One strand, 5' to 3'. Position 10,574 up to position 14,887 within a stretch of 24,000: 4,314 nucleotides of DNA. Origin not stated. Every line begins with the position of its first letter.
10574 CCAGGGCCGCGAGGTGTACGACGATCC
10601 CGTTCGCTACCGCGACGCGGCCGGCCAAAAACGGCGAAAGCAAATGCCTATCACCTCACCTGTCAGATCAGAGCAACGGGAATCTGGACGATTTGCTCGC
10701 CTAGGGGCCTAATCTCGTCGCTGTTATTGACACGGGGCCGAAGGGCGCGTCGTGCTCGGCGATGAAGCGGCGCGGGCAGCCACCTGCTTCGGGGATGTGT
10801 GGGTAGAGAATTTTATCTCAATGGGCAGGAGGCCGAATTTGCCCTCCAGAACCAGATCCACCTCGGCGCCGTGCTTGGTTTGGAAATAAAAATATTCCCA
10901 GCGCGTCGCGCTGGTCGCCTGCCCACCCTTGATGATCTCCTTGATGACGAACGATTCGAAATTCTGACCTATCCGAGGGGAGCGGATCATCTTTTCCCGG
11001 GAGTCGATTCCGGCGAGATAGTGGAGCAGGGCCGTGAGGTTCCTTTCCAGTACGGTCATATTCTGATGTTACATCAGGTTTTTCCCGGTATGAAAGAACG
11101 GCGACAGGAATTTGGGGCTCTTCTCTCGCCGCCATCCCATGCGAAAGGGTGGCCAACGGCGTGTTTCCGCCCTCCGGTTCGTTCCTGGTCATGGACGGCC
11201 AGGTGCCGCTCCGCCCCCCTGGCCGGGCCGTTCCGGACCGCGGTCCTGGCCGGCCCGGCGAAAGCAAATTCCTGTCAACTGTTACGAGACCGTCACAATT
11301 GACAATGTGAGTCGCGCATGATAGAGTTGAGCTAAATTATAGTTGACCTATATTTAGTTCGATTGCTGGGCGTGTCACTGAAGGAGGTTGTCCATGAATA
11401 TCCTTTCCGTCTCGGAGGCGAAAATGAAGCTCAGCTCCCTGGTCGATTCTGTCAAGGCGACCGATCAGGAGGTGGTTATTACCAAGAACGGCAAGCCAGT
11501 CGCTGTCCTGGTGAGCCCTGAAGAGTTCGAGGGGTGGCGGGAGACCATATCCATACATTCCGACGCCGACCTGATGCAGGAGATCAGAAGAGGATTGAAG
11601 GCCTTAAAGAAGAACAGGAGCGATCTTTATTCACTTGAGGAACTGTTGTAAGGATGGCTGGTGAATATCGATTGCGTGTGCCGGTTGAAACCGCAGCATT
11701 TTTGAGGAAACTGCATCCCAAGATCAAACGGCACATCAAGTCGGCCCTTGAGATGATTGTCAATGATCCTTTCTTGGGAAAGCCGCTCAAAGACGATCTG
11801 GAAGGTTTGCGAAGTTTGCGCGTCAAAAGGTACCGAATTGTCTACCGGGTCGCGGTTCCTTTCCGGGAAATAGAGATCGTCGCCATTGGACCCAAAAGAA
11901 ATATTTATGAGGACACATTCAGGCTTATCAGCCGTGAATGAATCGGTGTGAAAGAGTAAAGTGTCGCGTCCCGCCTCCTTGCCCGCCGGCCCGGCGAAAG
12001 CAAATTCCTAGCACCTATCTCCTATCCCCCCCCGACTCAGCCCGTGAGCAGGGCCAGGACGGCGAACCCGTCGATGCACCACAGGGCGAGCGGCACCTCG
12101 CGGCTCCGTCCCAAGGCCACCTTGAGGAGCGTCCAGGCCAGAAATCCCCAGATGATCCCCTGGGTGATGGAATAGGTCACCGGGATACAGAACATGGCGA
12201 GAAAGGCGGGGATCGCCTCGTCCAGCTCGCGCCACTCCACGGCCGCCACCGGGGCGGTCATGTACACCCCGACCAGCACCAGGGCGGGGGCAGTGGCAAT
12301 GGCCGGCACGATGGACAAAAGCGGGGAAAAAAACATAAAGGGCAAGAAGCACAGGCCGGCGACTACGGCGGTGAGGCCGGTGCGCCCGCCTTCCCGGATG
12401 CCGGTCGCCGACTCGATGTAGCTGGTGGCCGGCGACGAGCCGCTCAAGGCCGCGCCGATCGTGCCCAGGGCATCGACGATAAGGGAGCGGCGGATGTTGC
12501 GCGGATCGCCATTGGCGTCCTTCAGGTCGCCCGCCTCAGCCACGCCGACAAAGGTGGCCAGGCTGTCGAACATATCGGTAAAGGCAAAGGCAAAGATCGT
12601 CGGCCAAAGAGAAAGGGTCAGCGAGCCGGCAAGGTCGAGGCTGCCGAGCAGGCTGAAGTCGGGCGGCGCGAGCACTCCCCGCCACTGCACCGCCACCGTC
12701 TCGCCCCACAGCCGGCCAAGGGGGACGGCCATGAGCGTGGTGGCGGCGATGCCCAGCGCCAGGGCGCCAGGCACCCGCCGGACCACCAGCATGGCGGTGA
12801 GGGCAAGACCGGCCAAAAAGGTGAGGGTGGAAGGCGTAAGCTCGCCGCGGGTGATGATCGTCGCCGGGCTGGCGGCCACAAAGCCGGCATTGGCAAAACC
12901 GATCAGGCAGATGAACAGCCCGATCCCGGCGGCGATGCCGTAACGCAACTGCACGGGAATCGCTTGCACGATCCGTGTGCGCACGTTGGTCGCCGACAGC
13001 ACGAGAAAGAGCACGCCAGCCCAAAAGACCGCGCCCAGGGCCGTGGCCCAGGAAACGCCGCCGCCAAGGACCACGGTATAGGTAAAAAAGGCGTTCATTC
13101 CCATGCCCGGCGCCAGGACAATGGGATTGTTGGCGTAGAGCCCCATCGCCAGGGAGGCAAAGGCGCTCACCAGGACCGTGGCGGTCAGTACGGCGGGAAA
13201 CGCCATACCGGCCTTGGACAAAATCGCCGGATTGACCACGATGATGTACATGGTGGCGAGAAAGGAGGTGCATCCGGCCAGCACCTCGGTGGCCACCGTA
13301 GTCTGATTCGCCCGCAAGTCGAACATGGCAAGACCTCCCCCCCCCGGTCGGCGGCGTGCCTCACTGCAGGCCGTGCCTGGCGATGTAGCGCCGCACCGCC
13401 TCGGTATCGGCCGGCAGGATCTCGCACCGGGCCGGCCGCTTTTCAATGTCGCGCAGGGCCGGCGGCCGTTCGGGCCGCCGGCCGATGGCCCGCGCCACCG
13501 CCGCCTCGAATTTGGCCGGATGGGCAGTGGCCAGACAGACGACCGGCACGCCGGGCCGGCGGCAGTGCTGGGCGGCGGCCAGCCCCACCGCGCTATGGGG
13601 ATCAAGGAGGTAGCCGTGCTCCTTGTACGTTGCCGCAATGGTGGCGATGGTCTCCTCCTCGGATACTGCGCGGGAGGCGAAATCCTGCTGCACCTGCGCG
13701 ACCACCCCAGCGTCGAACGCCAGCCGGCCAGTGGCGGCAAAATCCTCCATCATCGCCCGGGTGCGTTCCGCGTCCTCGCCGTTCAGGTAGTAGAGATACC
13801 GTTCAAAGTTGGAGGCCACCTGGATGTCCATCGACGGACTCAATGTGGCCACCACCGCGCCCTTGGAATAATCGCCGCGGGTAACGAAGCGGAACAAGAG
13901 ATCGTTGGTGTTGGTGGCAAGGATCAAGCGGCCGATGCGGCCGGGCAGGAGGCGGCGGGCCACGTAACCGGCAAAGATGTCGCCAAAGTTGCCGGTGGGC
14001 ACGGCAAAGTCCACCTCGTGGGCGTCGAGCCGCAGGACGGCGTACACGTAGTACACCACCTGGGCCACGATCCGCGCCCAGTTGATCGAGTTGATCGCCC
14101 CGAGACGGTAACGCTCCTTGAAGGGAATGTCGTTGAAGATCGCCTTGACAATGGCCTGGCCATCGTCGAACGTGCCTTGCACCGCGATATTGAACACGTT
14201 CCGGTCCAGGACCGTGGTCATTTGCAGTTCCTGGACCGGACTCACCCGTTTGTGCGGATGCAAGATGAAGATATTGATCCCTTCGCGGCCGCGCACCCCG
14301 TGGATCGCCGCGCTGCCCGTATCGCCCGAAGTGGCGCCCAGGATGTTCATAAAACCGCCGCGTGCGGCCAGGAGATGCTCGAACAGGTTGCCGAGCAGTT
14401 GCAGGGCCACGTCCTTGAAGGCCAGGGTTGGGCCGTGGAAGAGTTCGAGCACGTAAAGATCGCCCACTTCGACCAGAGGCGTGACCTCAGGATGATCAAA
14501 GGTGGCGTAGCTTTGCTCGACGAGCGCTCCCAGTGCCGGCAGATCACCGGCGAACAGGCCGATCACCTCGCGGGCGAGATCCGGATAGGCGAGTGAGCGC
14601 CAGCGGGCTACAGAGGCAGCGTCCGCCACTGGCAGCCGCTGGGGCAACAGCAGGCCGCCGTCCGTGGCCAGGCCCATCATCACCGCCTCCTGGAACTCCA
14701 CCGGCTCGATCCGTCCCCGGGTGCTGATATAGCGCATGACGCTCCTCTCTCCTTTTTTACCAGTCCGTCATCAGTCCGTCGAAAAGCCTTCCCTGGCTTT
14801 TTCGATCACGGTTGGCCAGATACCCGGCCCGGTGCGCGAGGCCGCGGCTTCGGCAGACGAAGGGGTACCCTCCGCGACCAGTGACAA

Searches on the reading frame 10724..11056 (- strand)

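Call 42: search_protein_families(library=pfam, proteins=[window:10724-11056:-], max_evalue=0.01)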
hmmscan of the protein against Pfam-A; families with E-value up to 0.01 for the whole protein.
window:10724-11056:- (110 aa): 1 family
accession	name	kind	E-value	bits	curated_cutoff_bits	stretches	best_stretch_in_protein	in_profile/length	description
PF13635.12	DUF4143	-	1.9e-14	54.1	28.1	1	8-83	85-159/160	Domain of unknown function (DUF4143)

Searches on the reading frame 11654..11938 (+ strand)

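Call 9: search_protein_families(library=pfam, proteins=[window:11654-11938:+])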
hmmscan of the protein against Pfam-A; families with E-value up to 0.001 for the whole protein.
window:11654-11938:+ (95 aa): 2 families
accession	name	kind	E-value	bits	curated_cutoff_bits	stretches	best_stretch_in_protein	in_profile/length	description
PF15781.12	ParE-like_toxin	-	2.7e-10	40.5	28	1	15-87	9-85/87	ParE-like toxin of type II bacterial toxin-antitoxin system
PF05016.21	ParE_toxin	-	1.7e-09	38.6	23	1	22-85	26-89/89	ParE toxin of type II toxin-antitoxin system, parDE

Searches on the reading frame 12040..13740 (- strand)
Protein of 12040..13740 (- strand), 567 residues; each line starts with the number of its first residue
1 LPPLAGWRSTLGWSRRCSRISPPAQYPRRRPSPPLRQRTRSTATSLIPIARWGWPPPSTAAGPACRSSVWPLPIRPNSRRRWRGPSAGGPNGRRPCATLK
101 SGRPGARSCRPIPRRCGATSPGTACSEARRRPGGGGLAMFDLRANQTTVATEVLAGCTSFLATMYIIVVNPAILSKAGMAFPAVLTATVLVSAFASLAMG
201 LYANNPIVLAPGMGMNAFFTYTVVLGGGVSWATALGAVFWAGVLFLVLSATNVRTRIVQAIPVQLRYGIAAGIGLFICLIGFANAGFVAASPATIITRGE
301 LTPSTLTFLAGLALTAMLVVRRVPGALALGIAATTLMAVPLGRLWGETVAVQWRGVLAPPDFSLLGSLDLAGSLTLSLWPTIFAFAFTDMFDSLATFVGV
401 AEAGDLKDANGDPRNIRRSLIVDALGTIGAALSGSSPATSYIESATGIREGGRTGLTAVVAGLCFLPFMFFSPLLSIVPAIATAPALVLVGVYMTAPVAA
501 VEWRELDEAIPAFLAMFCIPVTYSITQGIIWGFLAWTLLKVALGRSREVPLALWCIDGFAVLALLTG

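Call 42: search_protein_families(library=pfam, proteins=[window:12040-13740:-], max_evalue=0.01)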
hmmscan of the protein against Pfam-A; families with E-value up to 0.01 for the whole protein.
window:12040-13740:- (567 aa): 1 family
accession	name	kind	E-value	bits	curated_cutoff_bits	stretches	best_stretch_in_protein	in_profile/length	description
PF00860.26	Xan_ur_permease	-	1.7e-41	142.7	27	1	152-528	3-386/389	Permease family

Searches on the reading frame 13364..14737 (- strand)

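Call 42: search_protein_families(library=pfam, proteins=[window:13364-14737:-], max_evalue=0.01)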
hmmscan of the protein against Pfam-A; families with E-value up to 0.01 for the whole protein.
window:13364-14737:- (458 aa): 3 families
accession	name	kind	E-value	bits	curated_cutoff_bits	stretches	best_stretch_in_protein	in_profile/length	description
PF14821.11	Thr_synth_N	-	1.5e-21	76.8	25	1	2-77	1-79/79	Threonine synthase N terminus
PF00291.31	PALP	-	2.6e-21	76.6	35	2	85-342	7-259/295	Pyridoxal-phosphate dependent enzyme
PF24857.1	THR4_C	-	5.4e-12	46.1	27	1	382-453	1-84/85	Threonine synthase, C-terminal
